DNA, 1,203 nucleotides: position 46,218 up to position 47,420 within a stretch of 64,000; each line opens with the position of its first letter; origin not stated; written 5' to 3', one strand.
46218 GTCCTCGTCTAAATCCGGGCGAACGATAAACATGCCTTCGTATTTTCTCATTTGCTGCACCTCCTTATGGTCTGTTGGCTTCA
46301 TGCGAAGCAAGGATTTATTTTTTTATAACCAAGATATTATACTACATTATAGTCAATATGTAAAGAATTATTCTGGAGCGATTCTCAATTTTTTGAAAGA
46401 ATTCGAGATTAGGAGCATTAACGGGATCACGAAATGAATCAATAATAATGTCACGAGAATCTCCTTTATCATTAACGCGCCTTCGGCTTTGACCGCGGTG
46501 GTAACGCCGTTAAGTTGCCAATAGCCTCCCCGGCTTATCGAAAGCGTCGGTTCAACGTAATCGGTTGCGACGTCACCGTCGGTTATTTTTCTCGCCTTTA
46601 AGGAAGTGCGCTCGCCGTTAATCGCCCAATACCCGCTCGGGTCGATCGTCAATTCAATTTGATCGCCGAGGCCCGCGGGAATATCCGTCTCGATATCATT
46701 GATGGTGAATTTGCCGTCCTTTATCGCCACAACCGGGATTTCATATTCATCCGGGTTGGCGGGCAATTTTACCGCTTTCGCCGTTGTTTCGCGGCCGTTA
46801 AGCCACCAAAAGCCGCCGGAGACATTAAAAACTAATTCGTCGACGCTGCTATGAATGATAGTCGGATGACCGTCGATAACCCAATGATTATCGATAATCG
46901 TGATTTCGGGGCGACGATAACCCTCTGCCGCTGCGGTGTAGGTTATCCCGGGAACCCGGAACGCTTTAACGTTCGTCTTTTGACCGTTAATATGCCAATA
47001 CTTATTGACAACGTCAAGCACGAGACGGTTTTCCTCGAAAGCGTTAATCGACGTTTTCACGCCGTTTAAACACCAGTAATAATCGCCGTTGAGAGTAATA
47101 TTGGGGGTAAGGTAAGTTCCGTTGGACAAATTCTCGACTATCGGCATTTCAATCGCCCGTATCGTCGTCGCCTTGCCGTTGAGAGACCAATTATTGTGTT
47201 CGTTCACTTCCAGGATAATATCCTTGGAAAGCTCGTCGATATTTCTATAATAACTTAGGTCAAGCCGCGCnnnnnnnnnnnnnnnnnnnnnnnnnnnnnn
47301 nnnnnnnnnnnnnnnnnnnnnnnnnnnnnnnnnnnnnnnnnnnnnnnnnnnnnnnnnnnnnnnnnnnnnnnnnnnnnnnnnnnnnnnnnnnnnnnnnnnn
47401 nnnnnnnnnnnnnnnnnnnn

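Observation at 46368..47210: P-type ATPase carries a C-terminal domain of seven degenerate '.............' repeats plus an extra terminal TM helix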

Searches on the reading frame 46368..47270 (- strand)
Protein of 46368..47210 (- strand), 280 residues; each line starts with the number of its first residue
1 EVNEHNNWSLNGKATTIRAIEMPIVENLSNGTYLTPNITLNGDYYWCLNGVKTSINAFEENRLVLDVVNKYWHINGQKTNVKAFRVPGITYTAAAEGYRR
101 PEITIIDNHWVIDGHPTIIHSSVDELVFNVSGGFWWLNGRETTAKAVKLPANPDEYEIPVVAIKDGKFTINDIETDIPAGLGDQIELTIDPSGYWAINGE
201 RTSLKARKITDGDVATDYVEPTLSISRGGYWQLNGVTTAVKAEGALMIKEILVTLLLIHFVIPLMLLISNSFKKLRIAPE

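Call 3: search_protein_families(library=pfam, proteins=[window:46368-47210:-], max_evalue=1)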
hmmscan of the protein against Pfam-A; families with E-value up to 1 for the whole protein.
window:46368-47210:- (280 aa): 2 families
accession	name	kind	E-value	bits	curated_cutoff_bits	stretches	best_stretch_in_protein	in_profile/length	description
PF16378.10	DUF4988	-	0.00012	22.4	30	1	187-235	75-130/183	Domain of unknown function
PF07873.16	YabP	-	0.0049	17.1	27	1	36-84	1-48/64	YabP family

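Call 4: search_protein_families(library=ncbifam, proteins=[window:46368-47210:-], max_evalue=1)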
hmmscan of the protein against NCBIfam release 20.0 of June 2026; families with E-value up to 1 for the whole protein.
window:46368-47210:- (280 aa): 1 family
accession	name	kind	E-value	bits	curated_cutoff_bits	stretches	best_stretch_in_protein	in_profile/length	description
TIGR02856.1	spore_yqfC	equivalog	0.03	14.2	77.8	1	34-84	18-67/85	sporulation protein YqfC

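Call 10: find_homologous_proteins(query=window:46476-47261:-, max_evalue=0.01)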
Query seq(262 aa) (262 aa): 1 proteins with E <= 0.01 among 590 candidates.
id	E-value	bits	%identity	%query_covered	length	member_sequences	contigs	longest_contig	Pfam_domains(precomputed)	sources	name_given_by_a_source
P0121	6.0e-110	385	64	100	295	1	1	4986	-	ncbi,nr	ncbi:MAG: hypothetical protein PHV87_05225, partial [Bacilli bacterium]|nr:hypothetical protein [Bac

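Call 18: search_solved_structures(query=A1, max_evalue=10)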
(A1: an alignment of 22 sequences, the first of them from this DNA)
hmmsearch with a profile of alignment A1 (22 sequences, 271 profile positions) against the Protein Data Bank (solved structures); distinct sequences matched with E-value up to 10: 2.
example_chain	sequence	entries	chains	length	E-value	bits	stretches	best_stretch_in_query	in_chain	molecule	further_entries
9r73_A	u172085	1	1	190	1.1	11.8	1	58-109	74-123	Pyrin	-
7qgg_b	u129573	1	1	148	1.8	11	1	211-258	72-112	60S ribosomal protein L27a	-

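Call 22: predict_structure(alignment_id=A1)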
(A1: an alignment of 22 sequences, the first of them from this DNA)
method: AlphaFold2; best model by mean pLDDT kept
length: 267 residues; sequences in the alignment: 22
mean_pLDDT: 83.6   pTM: 0.65
mean pLDDT of the five models: 83.6, 82.3, 81.7, 81.1, 80.4
residues with pLDDT >= 90: 91; 70-90: 142; 50-70: 31; < 50: 3
segments of 3 or more residues with pLDDT < 50: 1-3
pLDDT, mean of each block of 10 residues (from residue 1): 57 74 89 89 92 90 92 93 95 95 91 86 86 87 91 91 83 69 81 78 73 80 71 68 87 90 78
secondary structure, 60 per line:
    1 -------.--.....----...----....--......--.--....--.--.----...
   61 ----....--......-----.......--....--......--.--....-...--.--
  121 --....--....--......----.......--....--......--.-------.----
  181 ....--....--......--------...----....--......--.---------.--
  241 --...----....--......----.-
elements in order: H11-15 E20-22 E27-30 E33-38 E44-47 E58-60 E65-68 E71-76 E82-88 E91-94 E97-102 E108-111 E123-126 E129-132 E135-140 E145-151 E154-157 E160-165 E181-184 E187-190 E193-198 E207-209 E214-217 E220-225 E243-245 E250-253 E256-261

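Call 24: search_protein_representatives(alignment_id=A1)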
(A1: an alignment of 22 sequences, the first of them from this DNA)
Query: 22 sequences, 271 profile positions. Proteins with E-value up to 0.001 (for the whole library): 448; up to 1e-10: 113; up to 1e-30: 13. The best 150 are listed.
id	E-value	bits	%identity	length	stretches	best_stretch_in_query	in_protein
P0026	1.5e-101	355.7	-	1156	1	1-270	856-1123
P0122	4.9e-99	347.4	-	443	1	1-271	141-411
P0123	5.3e-98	344.1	-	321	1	1-271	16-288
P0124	3.5e-53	197.1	-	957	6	205-267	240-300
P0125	1.7e-43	165.3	-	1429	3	116-266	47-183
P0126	7.2e-43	163.3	-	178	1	129-271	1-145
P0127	9.8e-41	156.3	-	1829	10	116-229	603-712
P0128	1.3e-40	155.8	-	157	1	144-270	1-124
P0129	2.9e-38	148.1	-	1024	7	205-267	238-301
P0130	1.9e-36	142.2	-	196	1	1-121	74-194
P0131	1.9e-34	135.7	-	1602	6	84-167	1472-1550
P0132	5.5e-33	130.9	-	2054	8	40-230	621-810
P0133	6.8e-32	127.3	-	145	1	160-271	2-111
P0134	3.1e-30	121.8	-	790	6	119-167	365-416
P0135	7.2e-28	114.1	-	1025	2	212-268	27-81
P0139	1.5e-24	103.2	-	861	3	207-266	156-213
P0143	8.3e-23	97.5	-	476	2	86-229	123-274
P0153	1.5e-18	83.5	-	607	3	53-230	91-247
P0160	1.0e-17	80.7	-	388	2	207-267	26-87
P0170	1.2e-15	74.0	-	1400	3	208-267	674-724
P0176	7.9e-15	71.3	-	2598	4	107-166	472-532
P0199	5.2e-13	65.3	-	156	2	203-271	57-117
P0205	2.9e-12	62.9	-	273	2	208-266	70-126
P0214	6.9e-12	61.7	-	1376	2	52-149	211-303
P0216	8.4e-12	61.4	-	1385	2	57-266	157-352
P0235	1.1e-10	57.8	-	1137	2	114-167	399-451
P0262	1.1e-09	54.4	-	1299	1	18-232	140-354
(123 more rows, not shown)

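Call 26: search_protein_families(library=pfam, proteins=[P0125, P0135, P0139, P0143, P0160, P0153, P0199, P0205, P0124, P0170], max_evalue=0.01)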
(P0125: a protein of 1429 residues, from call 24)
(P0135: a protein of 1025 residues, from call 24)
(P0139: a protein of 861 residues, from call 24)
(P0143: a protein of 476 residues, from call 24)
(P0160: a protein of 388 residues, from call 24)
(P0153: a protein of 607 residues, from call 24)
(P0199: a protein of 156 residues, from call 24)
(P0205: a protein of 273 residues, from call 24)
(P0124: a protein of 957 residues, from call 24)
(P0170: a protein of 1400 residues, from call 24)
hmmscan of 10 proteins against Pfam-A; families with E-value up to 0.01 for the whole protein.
P0125 (1429 aa): 2 families
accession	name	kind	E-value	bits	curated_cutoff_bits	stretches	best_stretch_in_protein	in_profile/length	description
PF16378.10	DUF4988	-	1.1e-27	97.5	30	4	104-147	72-128/183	Domain of unknown function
PF09479.16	Flg_new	-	7.4e-26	90.5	27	2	529-591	1-64/65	Listeria-Bacteroides repeat domain (List_Bact_rpt)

P0135 (1025 aa): 4 families
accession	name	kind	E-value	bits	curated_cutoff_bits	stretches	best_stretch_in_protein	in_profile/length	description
PF13306.12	LRR_5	-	1.2e-31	109.6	27.7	2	343-463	3-123/127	BspA type Leucine rich repeat region (6 copies)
PF16378.10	DUF4988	-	3.3e-20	73.1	30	5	50-120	63-142/183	Domain of unknown function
PF13855.12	LRR_8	-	0.00042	20.5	27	1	376-422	3-50/61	Leucine rich repeat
PF05954.17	Phage_GPD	-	0.0056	16.3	30.1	0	94-123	32-63/305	Phage tail baseplate hub (GPD)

P0139 (861 aa): 7 families
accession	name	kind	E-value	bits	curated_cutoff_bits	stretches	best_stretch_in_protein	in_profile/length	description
PF13306.12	LRR_5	-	5.4e-108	356.5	27.7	4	423-517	1-93/127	BspA type Leucine rich repeat region (6 copies)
PF16378.10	DUF4988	-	2.8e-15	57.1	30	2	147-259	64-182/183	Domain of unknown function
PF13855.12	LRR_8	-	5.4e-09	36.1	27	0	468-514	13-60/61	Leucine rich repeat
PF01391.23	Collagen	-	5.4e-06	26.5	27.2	1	44-85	15-56/60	Collagen triple helix repeat (20 copies)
PF05725.18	FNIP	-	0.0008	19.9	21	0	660-695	4-39/44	FNIP Repeat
PF02770.24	Acyl-CoA_dh_M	-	0.0016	19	33.3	0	26-46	21-42/97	Acyl-CoA dehydrogenase, middle domain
PF03925.18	SeqA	-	0.002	18.6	25.5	0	90-109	70-89/111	SeqA protein C-terminal domain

P0143 (476 aa): 2 families
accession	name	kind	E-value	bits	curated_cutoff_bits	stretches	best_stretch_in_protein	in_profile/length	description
PF13365.12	Trypsin_2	-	3.1e-12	47.9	27.6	1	346-471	1-108/144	Trypsin-like peptidase domain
PF01391.23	Collagen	-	4.9e-05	23.4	27.2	0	92-151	1-57/60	Collagen triple helix repeat (20 copies)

P0160 (388 aa): 2 families
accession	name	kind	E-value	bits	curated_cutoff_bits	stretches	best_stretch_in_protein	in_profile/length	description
PF16378.10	DUF4988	-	1.3e-09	38.5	30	2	29-93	75-143/183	Domain of unknown function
PF01391.23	Collagen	-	0.00026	21.1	27.2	0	186-201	28-43/60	Collagen triple helix repeat (20 copies)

P0153 (607 aa): 0 families

P0199 (156 aa): 3 families
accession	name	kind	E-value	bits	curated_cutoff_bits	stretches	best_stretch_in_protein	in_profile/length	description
PF16378.10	DUF4988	-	3e-06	27.6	30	2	52-106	64-131/183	Domain of unknown function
PF02770.24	Acyl-CoA_dh_M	-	7.2e-05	23.3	33.3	0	92-114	20-41/97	Acyl-CoA dehydrogenase, middle domain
PF03925.18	SeqA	-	0.0081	16.7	25.5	0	93-113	69-89/111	SeqA protein C-terminal domain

P0205 (273 aa): 4 families
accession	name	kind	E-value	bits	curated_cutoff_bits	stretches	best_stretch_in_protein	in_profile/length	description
PF13306.12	LRR_5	-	1.3e-17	64.3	27.7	1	158-251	12-99/127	BspA type Leucine rich repeat region (6 copies)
PF16378.10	DUF4988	-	3.2e-10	40.6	30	2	57-121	63-129/183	Domain of unknown function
PF02770.24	Acyl-CoA_dh_M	-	5.4e-06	26.9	33.3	0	61-88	9-36/97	Acyl-CoA dehydrogenase, middle domain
PF13855.12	LRR_8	-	0.00046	20.3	27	0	196-237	13-55/61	Leucine rich repeat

P0124 (957 aa): 11 families
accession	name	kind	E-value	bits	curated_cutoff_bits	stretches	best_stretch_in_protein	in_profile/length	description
PF16378.10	DUF4988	-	1e-29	104.1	30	4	302-375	63-142/183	Domain of unknown function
PF13715.12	CarbopepD_reg_2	-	3.9e-10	40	32.2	2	152-202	1-51/88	CarboxypepD_reg-like domain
PF13620.12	CarboxypepD_reg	-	5.9e-10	39.8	32.3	2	151-204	1-57/82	Carboxypeptidase regulatory-like domain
PF14686.12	fn3_3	-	2.4e-09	37.3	24.4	2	95-138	29-72/75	Polysaccharide lyase family 4, domain II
PF09430.16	EMC7_beta-sandw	-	3.1e-07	31.1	26.6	1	94-132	22-60/122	ER membrane protein complex subunit 7, beta-sandwich domain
PF06938.16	DUF1285_N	-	1.1e-05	25.5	29.3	0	419-435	15-31/67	Domain of unknown function (DUF1285), N-terminal domain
PF04151.21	PPC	-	9.3e-05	23.7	25.9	1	744-810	3-69/70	Bacterial pre-peptidase C-terminal domain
PF23193.1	NOMO_3rd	-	0.00011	22.7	27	0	78-122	45-89/120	NOMO third transthyretin-like domain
PF17802.7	SpaA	-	0.00019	21.9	23.1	0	48-115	11-56/91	Prealbumin-like fold domain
PF11008.14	DUF2846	-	0.0004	20.8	34.3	0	787-812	61-81/92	Protein of unknown function (DUF2846)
PF21797.2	CycT2-like_C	-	0.0025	17.9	27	0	819-875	24-80/93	Cyclin-T2-like, C-terminal domain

P0170 (1400 aa): 1 family
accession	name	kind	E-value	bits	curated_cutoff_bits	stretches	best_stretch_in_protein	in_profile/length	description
PF16378.10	DUF4988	-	3.3e-09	37.3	30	2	657-718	53-130/183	Domain of unknown function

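Call 29: fold_search(model_id=the predicted structure, library=pdb)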
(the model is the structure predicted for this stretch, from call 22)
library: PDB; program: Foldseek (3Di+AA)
matches with E <= 10: 148; with E <= 0.001: 0
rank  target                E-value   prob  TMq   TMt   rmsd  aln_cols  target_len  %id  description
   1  5joz_B                9.8e-02  0.07  0.13  0.09  18.7       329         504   10  Bacteroides ovatus Xyloglucan PUL GH43B (released 2016-08-10)
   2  9vyg_M                1.1e-01  0.11  0.14  0.10  16.2       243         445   11  Cyanopodophage Pan3 tail complex (released 2025-11-26)
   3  8bvq_B                2.5e-01  0.08  0.16  0.13  17.3       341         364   12  E. coli BAM complex (BamABCDE) bound to darobactin B (released 2023-05-24)
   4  8eap_D                2.9e-01  0.06  0.11  0.08  15.7       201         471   10  Cryo-EM structure of the in-situ gp10-gp26 from bacteriophage P22 (released 2023-09-06)
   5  2yh3                  4.0e-01  0.06  0.15  0.13  17.3       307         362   11  The structure of BamB from E. coli (released 2011-05-25)
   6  7sg7_S                4.9e-01  0.04  0.13  0.09  18.0       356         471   12  In situ cryo-EM structure of bacteriophage Sf6 gp8:gp14N complex at 2.8 A resolution (released 2022-11-09)
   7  7nri_B                8.2e-01  0.02  0.08  0.07  21.6       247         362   11  Structure of the darobactin-bound E. coli BAM complex (BamABCDE) (released 2021-04-21)
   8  3c2u_B                9.1e-01  0.03  0.15  0.10  16.1       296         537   11  Structure of the two subsite D-xylosidase from Selenomonas ruminantium in complex with 1,3-bis[tris(hydroxymethyl)meth (released 2008-04-22)
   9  9mgf_B                9.1e-01  0.03  0.12  0.10  18.1       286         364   11  beta-barrel assembly machine from Escherichia coli in a middle state of substrate assembly (released 2025-12-17)
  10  9cnw_B                1.1e+00  0.04  0.15  0.13  16.6       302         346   12  CryoEM structure of the APO-BAM complex in DDM detergent (released 2024-12-25)
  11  8yvk_A                1.1e+00  0.02  0.12  0.09  20.4       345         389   11  Neuraminidase of A/Red knot/Delaware Bay/310/2016 H10N4 in complex with CAV-F6 Fab (released 2025-07-02)
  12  8u10_1                1.2e+00  0.02  0.12  0.09  17.3       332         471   10  In situ cryo-EM structure of bacteriophage P22 gp1:gp4:gp5:gp10:gp9 N-term complex in conformation 1 at 3.2A resolutio (released 2023-11-22)
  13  4xga_A                1.3e+00  0.04  0.16  0.14  15.6       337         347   10  Crystal structure of BamB and BamA P3-5 complex from E.coli (released 2016-01-20)
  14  9he8_B                1.3e+00  0.02  0.09  0.06  19.7       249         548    9  The molecular structure of a beta-1,4-D-xylosidase from the probiotic bacterium Levilactobacillus brevis (released 2025-01-15)
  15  1h09                  1.5e+00  0.03  0.12  0.10  16.3       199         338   12  Multimodular Pneumococcal Cell Wall Endolysin from phage Cp-1 (released 2003-06-26)
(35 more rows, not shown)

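Call 34: fold_search(model_id=the predicted structure, library=viral)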
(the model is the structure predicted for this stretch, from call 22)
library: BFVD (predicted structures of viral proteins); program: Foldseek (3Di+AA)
matches with E <= 10: 233; with E <= 0.001: 0
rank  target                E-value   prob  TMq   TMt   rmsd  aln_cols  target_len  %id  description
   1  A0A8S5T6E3            1.5e-03  0.18  0.10  0.06  34.3       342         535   14  Uncharacterized protein [Myoviridae sp. ct6eX13]
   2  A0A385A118            2.0e-02  0.12  0.12  0.05  22.8       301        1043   13  (no name in the UniProt tables at hand)
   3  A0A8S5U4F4            2.2e-02  0.09  0.08  0.05  32.9       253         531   10  ChiA1-BD-binding domain protein [Siphoviridae sp. ct7BG1]
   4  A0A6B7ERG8            2.4e-02  0.08  0.11  0.04  21.2       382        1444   10  (no name in the UniProt tables at hand)
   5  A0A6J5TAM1            5.4e-02  0.18  0.15  0.11  17.5       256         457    9  Bacteriophage P22, Gp10, DNA-stabilising [uncultured Caudovirales phage]
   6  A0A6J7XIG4            7.8e-02  0.06  0.10  0.06  27.9       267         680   10  Uncharacterized protein [uncultured Caudovirales phage]
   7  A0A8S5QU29            8.6e-02  0.09  0.15  0.09  28.6       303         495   16  Tail fiber protein [CrAss-like virus sp. ctDAq1]
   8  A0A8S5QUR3            8.6e-02  0.06  0.10  0.09  45.5       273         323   13  Uncharacterized protein [Siphoviridae sp. ctzSN25]
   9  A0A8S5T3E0            9.1e-02  0.04  0.09  0.04  22.3       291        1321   11  Chitin oligosaccharide deacetylase [Myoviridae sp. ctqfO1]
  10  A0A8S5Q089            1.2e-01  0.06  0.09  0.05  33.4       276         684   15  Nucleoid-associated protein [Siphoviridae sp. ctR5S1]
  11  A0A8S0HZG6            1.8e-01  0.04  0.09  0.09  24.8       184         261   13  (no name in the UniProt tables at hand)
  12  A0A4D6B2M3            2.0e-01  0.05  0.09  0.07  44.3       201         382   17  (no name in the UniProt tables at hand)
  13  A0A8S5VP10            2.3e-01  0.04  0.09  0.05  27.2       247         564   13  (no name in the UniProt tables at hand)
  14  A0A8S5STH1            2.4e-01  0.04  0.09  0.07  28.8       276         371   14  WD-40 repeat protein (Fragment) [Siphoviridae sp. ctZUr4]
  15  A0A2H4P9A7            2.6e-01  0.06  0.09  0.08  18.5       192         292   14  Uncharacterized protein [Corynebacterium phage PotatoChip]
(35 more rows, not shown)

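Call 44: find_related_loci(query=window:46470-47270:-, collection=genome_contigs, flank=6000)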
Query window:46470-47270:- (267 aa) in genome_contigs; peptide patterns used: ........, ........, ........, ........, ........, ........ (x = any residue, [..] = any of these).
38 stretches matched a pattern, but none encodes a relative of the query by tblastn (E <= 1e-3).

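Call 53: search_protein_families(library=ncbifam, proteins=[P0125, P0139, P0160, P0199, P0205, P0170, P0135], max_evalue=0.01)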
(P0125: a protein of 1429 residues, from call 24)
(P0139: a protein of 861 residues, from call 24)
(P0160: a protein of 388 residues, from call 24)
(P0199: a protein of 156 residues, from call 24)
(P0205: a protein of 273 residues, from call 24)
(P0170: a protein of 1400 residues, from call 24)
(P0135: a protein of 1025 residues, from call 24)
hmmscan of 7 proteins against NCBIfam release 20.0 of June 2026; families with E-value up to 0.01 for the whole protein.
P0125 (1429 aa): 1 family
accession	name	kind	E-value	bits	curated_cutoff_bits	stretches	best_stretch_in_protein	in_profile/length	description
TIGR02543.1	List_Bact_rpt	repeat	1.8e-07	31.3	20.95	1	426-466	1-43/44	TIGR02543 family repeat protein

P0139 (861 aa): 7 families
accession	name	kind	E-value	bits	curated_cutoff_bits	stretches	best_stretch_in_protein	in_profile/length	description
NF047961.1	adhesin_HupY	equivalog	7.8e-46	156.6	1250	4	662-830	433-600/978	leucine-rich repeat adhesin HupY/LrrG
NF045861.1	glide_Gli349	exception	3e-27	93.8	1750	4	433-527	2676-2767/3169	gliding machinery surface structure protein Gli349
NF038329.2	gly_rich_SclB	equivalog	5.4e-11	42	325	2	13-85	286-338/442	LPXTG-anchored collagen-like adhesin Scl2/SclB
NF046116.1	adhesin_Lcl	equivalog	1.5e-09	37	500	1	26-238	74-279/431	collagen-like adhesin Lcl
TIGR02167.2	Liste_lipo_26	repeat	2.3e-08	33.6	30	0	476-487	2-13/26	PARCEL repeat-containing surface protein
NF038330.1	adhesin_SclA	exception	8.6e-07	28.9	400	1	24-162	144-280/405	LPXTG-anchored collagen-like adhesin Scl1/SclA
NF053582.1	motif_MiiA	domain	0.00096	18.8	24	1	242-259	4-21/27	MiiA motif-containing surface protein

P0160 (388 aa): 3 families
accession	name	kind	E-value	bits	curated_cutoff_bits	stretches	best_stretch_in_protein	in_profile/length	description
NF058554.1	BT_3328_fam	equivalog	1.3e-06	26.9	1100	2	159-231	92-166/840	BT3328 family hyaluronic acid endo-lyase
NF038329.2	gly_rich_SclB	equivalog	1.6e-05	24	325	1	47-202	231-326/442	LPXTG-anchored collagen-like adhesin Scl2/SclB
NF038330.1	adhesin_SclA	exception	0.00081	19.1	400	0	50-101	144-196/405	LPXTG-anchored collagen-like adhesin Scl1/SclA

P0199 (156 aa): 3 families
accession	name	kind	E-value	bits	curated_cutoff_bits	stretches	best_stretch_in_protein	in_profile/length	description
NF046116.1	adhesin_Lcl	equivalog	0.0046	15.5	500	1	33-81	166-212/431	collagen-like adhesin Lcl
NF038330.1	adhesin_SclA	exception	0.0054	16.4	400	1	41-114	153-228/405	LPXTG-anchored collagen-like adhesin Scl1/SclA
NF058554.1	BT_3328_fam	equivalog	0.0059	14.9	1100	0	24-78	93-156/840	BT3328 family hyaluronic acid endo-lyase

P0205 (273 aa): 3 families
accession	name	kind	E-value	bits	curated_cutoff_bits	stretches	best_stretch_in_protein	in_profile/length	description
NF047961.1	adhesin_HupY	equivalog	0.00015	20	1250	1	155-229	184-252/978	leucine-rich repeat adhesin HupY/LrrG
NF058554.1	BT_3328_fam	equivalog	0.00017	19.9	1100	0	62-120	88-155/840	BT3328 family hyaluronic acid endo-lyase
NF047879.1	catechol_SstD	exception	0.0038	16.3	450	1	1-66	1-62/343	ferrated catecholamine ABC transporter substrate-binding lipoprotein SstD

P0170 (1400 aa): 0 families

P0135 (1025 aa): 3 families
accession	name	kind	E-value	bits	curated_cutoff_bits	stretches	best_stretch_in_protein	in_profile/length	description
NF047858.1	ICEBs1XisBacil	equivalog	6.4e-06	25.8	100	0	154-171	29-46/61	ICEBs1 excisionase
NF038329.2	gly_rich_SclB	equivalog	0.00015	20.8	325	1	28-270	120-303/442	LPXTG-anchored collagen-like adhesin Scl2/SclB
NF047961.1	adhesin_HupY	equivalog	0.00022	19.4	1250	1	343-421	245-322/978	leucine-rich repeat adhesin HupY/LrrG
